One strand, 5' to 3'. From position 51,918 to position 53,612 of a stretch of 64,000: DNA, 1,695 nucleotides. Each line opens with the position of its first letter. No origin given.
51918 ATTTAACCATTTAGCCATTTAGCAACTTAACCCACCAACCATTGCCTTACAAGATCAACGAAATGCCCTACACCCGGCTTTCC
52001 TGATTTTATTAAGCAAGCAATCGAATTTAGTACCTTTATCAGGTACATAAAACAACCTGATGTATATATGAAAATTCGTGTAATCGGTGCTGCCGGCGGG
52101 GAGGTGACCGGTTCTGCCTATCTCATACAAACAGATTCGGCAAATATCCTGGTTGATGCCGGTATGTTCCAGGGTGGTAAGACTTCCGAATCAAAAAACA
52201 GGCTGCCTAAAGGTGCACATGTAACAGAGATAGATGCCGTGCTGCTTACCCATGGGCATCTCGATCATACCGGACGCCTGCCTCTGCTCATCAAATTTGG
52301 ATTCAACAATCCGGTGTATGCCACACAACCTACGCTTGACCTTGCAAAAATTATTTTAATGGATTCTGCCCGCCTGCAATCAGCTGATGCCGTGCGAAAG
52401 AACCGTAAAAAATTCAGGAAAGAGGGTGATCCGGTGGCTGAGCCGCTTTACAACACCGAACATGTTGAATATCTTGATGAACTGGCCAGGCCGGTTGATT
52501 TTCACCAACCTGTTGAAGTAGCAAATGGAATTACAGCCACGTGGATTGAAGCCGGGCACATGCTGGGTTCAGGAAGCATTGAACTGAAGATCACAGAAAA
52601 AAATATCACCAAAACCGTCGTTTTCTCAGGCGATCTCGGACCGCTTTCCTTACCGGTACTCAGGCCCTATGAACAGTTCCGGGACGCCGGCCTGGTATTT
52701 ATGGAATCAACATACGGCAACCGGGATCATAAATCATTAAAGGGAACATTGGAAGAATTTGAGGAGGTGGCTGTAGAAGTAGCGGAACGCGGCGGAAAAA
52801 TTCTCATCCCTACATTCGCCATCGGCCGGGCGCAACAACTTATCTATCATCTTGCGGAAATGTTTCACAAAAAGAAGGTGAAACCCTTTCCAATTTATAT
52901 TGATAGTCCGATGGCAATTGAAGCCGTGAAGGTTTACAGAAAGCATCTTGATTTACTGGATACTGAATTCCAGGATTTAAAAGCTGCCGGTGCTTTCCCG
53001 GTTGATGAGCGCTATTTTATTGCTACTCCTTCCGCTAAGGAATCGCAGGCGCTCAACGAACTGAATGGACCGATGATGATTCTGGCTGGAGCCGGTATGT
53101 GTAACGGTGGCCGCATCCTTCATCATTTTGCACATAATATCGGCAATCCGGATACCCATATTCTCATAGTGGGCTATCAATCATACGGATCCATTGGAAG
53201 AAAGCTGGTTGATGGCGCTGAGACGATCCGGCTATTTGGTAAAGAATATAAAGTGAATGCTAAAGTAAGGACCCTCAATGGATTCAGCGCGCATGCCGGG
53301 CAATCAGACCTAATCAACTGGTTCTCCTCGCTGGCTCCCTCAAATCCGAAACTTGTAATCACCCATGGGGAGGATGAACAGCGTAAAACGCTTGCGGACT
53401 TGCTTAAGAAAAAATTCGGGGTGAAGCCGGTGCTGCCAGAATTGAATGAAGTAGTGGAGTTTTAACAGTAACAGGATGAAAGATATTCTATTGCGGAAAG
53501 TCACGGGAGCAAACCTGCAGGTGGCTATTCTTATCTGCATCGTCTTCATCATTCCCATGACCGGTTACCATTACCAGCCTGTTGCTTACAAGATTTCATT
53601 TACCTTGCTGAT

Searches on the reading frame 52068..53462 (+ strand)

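Call 70: search_protein_families(library=pfam, proteins=[window:52068-53462:+], max_evalue=1e-10)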
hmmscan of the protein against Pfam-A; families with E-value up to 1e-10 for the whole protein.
window:52068-53462:+ (465 aa): 5 families
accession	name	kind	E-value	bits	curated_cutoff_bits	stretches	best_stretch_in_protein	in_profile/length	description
PF10996.14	Beta-Casp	-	2e-35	122.4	27.7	1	255-380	1-120/120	Beta-Casp domain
PF07521.17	RMMBL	-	3.8e-16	59.3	21.6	1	394-457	2-63/63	Zn-dependent metallo-hydrolase RNA specificity domain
PF00753.33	Lactamase_B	-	8.8e-15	55.6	22.7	1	11-192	2-152/196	Metallo-beta-lactamase superfamily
PF16661.11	Lactamase_B_6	-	1.1e-14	54.6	27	1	19-173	1-149/193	Metallo-beta-lactamase superfamily domain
PF12706.13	Lactamase_B_2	-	6.9e-12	45.8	27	0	26-225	2-181/200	Beta-lactamase superfamily domain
